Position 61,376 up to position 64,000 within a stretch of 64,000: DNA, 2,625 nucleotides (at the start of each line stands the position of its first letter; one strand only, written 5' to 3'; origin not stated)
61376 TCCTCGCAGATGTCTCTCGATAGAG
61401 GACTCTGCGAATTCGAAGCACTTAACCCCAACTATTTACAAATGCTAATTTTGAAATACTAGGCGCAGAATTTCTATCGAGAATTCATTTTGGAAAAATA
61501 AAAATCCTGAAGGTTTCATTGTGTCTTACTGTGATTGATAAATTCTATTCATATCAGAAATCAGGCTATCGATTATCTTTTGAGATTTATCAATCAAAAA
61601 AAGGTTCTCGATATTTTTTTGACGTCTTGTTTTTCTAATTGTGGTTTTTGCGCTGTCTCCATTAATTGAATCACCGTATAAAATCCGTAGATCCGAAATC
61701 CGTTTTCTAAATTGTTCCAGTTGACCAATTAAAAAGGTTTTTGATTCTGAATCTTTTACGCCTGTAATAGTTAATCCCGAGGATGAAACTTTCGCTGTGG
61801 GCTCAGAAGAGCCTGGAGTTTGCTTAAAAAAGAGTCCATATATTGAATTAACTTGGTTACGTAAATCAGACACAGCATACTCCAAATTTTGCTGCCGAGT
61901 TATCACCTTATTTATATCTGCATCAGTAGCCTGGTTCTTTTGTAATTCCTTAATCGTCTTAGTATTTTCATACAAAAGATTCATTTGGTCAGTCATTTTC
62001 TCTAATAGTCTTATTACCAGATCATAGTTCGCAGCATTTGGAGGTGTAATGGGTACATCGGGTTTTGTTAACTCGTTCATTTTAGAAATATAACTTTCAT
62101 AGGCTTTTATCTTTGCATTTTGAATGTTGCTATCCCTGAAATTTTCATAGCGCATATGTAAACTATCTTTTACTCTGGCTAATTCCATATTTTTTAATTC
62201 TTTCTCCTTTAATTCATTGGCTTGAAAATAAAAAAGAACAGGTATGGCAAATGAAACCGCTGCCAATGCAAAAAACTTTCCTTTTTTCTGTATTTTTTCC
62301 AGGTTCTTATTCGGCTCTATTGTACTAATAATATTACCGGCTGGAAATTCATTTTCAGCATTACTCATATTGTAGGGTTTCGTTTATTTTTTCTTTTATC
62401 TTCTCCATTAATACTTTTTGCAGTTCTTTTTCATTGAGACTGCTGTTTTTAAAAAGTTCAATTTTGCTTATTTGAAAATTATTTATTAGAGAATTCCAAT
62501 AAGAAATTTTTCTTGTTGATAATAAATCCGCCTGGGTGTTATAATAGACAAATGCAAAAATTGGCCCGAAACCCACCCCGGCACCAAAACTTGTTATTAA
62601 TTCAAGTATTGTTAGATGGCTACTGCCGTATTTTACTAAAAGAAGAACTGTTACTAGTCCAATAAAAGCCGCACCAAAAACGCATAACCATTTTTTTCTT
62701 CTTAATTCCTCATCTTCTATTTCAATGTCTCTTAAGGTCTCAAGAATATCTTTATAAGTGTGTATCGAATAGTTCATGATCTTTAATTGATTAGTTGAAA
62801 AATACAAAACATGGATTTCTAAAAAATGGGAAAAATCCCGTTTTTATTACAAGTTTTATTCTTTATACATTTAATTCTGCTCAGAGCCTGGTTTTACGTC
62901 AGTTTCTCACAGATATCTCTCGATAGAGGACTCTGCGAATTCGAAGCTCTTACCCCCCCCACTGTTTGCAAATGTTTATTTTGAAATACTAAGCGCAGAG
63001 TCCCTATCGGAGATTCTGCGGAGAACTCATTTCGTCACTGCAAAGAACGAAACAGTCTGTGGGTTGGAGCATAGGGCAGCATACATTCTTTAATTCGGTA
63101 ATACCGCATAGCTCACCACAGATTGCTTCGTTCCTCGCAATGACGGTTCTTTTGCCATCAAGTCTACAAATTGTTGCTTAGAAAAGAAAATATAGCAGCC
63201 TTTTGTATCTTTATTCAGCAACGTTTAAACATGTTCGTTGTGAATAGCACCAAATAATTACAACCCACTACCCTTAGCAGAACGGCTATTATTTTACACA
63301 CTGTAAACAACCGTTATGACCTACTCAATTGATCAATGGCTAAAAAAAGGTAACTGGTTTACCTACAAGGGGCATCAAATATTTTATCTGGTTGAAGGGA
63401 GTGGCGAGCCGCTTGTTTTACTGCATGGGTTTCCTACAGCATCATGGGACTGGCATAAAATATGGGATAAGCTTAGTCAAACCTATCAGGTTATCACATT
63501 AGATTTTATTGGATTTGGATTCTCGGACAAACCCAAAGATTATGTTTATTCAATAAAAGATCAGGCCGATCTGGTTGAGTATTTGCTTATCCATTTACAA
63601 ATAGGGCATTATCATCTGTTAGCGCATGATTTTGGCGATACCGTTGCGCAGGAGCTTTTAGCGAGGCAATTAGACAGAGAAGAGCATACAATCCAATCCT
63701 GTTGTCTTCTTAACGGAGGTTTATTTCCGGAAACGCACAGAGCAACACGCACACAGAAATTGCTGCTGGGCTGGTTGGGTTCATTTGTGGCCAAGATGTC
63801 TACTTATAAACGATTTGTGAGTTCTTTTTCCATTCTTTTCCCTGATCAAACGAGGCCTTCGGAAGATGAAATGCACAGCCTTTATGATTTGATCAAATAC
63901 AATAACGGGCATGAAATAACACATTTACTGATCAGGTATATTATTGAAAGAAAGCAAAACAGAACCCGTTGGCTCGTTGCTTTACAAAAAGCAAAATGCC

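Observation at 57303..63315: A+T-rich accessory island with a repeated toxin cassette and no mobility genes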

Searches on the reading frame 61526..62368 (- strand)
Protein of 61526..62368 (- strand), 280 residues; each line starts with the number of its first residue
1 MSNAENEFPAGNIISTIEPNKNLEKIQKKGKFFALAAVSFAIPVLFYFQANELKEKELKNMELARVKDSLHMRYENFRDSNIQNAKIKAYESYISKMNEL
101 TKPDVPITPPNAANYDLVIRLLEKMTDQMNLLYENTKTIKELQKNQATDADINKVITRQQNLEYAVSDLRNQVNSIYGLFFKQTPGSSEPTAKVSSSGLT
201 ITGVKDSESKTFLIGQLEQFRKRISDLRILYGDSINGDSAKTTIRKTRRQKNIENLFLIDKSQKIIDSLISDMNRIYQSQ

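Call 4: search_protein_families(library=pfam, proteins=[window:61526-62368:-], max_evalue=0.1)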
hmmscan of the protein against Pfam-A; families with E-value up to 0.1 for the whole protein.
window:61526-62368:- (280 aa): 1 family
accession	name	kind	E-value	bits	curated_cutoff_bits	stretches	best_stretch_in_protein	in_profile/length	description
PF25040.1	BLTP1_C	-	0.035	11.3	23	1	121-174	458-512/1938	BLTP1-like family C-terminal region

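Call 16: find_homologous_proteins(query=window:61526-62368:-, max_evalue=0.001)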
Query window:61526-62368:- (280 aa): 1 proteins with E <= 0.001 among 1624 candidates.
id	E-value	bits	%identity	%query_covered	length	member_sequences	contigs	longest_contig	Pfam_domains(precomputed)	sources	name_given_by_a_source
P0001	1.1e-173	593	100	100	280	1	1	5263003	-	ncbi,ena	-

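Call 19: find_encoding_contigs(protein=P0001, flank=10000, max_places=4)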
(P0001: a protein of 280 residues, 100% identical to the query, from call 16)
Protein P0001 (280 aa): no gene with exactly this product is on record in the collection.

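Call 39: search_protein_families(library=ncbifam, proteins=[window:61526-62368:-], max_evalue=0.1)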
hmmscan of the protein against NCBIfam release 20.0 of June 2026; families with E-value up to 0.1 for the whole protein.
window:61526-62368:- (280 aa): 0 families

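Call 40: search_protein_families(library=padloc, proteins=[window:61526-62368:-], max_evalue=0.1)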
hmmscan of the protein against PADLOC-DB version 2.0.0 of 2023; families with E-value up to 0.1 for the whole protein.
window:61526-62368:- (280 aa): 1 family
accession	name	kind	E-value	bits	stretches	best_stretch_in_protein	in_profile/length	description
PDLC03498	REase_II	-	0.055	11.3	1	73-135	116-175/182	Type II restriction enzyme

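Call 72: search_protein_families(library=pfam, alignment_id=A6, max_evalue=0.05)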
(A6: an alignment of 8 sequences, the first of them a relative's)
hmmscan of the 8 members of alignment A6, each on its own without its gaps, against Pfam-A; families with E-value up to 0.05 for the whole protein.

A. member 1, P0001 (280 aa): 1 family
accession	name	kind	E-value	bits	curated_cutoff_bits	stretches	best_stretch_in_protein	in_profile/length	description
PF25040.1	BLTP1_C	-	0.035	11.3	23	1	121-174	458-512/1938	BLTP1-like family C-terminal region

B. families by the number of members that match (of 8 scanned): 5 families
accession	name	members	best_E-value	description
PF05531.17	NPV_P10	1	0.00039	Nucleopolyhedrovirus P10 protein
PF14712.11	Snapin_Pallidin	1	0.0067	Snapin/Pallidin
PF14523.12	Syntaxin_2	1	0.011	Syntaxin-like protein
PF05055.17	DUF677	1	0.018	Protein of unknown function (DUF677)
PF25040.1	BLTP1_C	1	0.035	BLTP1-like family C-terminal region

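Call 74: search_solved_structures(query=A6, max_evalue=1)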
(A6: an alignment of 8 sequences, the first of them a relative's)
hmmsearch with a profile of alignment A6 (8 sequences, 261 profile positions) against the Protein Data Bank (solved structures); distinct sequences matched with E-value up to 1: 49.
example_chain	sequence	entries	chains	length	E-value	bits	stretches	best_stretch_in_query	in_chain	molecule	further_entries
8qae_A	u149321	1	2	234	0.00069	23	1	95-217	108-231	sc-apCC-6-SLLA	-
8a3k_UNK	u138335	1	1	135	0.0011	22.3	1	118-223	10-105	sc-apCC-4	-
1ez3_A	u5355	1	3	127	0.0016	21.8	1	119-201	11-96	SYNTAXIN-1A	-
1br0_A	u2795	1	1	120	0.0019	21.6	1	120-201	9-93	PROTEIN (SYNTAXIN 1-A)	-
9r1o_A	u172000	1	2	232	0.0061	19.9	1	124-251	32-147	sc-apCC-6-DPH-NR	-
9r1j_A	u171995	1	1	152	0.012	18.9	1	90-191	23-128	sc-apCC-4-NR-1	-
8qad_A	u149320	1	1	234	0.014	18.7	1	99-256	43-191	sc-apCC-6-LLIA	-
3tnu_B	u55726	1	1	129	0.016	18.6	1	88-208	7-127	Keratin, type II cytoskeletal 5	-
8qox_B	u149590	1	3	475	0.02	18.3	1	94-194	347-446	Conserved membrane protein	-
7xsj_B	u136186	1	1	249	0.027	17.8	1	118-231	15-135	Syntaxin-1A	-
1s94_A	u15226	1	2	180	0.027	17.8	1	156-209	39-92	s-syntaxin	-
4jeh_B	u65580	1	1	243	0.03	17.7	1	119-231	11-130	Syntaxin-1A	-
6ip1_B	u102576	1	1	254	0.037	17.4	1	99-231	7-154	Syntaxin-1A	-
4jeu_B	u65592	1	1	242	0.038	17.3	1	99-231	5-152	Syntaxin-1A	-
9ojz_G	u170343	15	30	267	0.045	17.1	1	98-231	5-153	Syntaxin-1A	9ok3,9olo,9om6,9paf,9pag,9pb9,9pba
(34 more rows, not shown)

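Call 81: find_related_loci(query=A6, collection=viral_contigs, flank=8000)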
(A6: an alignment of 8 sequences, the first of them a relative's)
Query A6 (280 aa) in viral_contigs; peptide patterns used: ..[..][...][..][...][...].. (x = any residue, [..] = any of these).
24 stretches matched a pattern, but none encodes a relative of the query by tblastn (E <= 1e-3).

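Call 95: predict_structure(alignment_id=A8)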
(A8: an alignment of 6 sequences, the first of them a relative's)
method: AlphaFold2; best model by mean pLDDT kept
length: 280 residues; sequences in the alignment: 6
mean_pLDDT: 55.1   pTM: 0.38
mean pLDDT of the five models: 55.1, 48.1, 47.9, 46.2, 43.4
residues with pLDDT >= 90: 0; 70-90: 36; 50-70: 144; < 50: 100
segments of 3 or more residues with pLDDT < 50: 1-37, 40-43, 74-78, 100-111, 182-206, 233-245
pLDDT, mean of each block of 10 residues (from residue 1): 37 39 42 48 52 54 52 49 60 56 43 61 70 72 64 66 70 66 41 32 45 63 67 45 48 65 72 63
secondary structure, 60 per line:
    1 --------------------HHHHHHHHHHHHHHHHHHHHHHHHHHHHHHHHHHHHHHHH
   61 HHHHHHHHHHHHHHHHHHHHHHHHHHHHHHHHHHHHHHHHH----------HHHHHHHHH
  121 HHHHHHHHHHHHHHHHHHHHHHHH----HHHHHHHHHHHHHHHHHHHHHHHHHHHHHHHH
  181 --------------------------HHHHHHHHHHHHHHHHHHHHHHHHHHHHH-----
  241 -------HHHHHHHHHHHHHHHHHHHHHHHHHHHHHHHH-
elements in order: H21-101 H112-144 H149-180 H207-235 H248-279

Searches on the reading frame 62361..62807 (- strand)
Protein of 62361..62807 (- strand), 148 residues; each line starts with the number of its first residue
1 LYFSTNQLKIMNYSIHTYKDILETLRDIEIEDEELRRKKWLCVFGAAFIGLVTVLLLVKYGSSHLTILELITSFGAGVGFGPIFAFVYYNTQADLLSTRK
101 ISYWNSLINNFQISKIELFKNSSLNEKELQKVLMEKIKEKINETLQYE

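Call 4: search_protein_families(library=pfam, proteins=[window:62361-62807:-], max_evalue=0.1)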
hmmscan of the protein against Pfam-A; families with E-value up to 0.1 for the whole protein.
window:62361-62807:- (148 aa): 1 family
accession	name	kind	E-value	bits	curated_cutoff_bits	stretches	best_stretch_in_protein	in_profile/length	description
PF22868.1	YmiA-like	-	0.004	17.4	27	1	32-59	15-43/46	Protein YmiA-like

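Call 39: search_protein_families(library=ncbifam, proteins=[window:62361-62807:-], max_evalue=0.1)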
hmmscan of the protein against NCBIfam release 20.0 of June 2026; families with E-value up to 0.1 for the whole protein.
window:62361-62807:- (148 aa): 1 family
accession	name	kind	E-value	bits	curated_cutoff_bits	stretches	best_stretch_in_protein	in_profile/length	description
NF000536.0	YmiA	equivalog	0.099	12.3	30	0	32-46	11-25/42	YmiA family putative membrane protein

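Call 40: search_protein_families(library=padloc, proteins=[window:62361-62807:-], max_evalue=0.1)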
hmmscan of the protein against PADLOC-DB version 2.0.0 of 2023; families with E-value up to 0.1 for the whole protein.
window:62361-62807:- (148 aa): 0 families

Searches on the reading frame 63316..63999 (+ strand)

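Call 85: search_protein_families(library=pfam, proteins=[window:63316-63999:+], max_evalue=0.001)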
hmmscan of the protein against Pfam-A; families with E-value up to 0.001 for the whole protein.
window:63316-63999:+ (228 aa): 3 families
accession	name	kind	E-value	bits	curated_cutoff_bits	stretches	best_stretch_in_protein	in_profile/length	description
PF00561.26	Abhydrolase_1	-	8.9e-21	75.1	25.8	1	32-160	2-123/245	alpha/beta hydrolase fold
PF12697.13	Abhydrolase_6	-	6.5e-12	47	26.3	1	33-163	1-119/217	Alpha/beta hydrolase family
PF12146.15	Hydrolase_4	-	4.2e-05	23.4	27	1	33-163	7-139/239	Serine aminopeptidase, S33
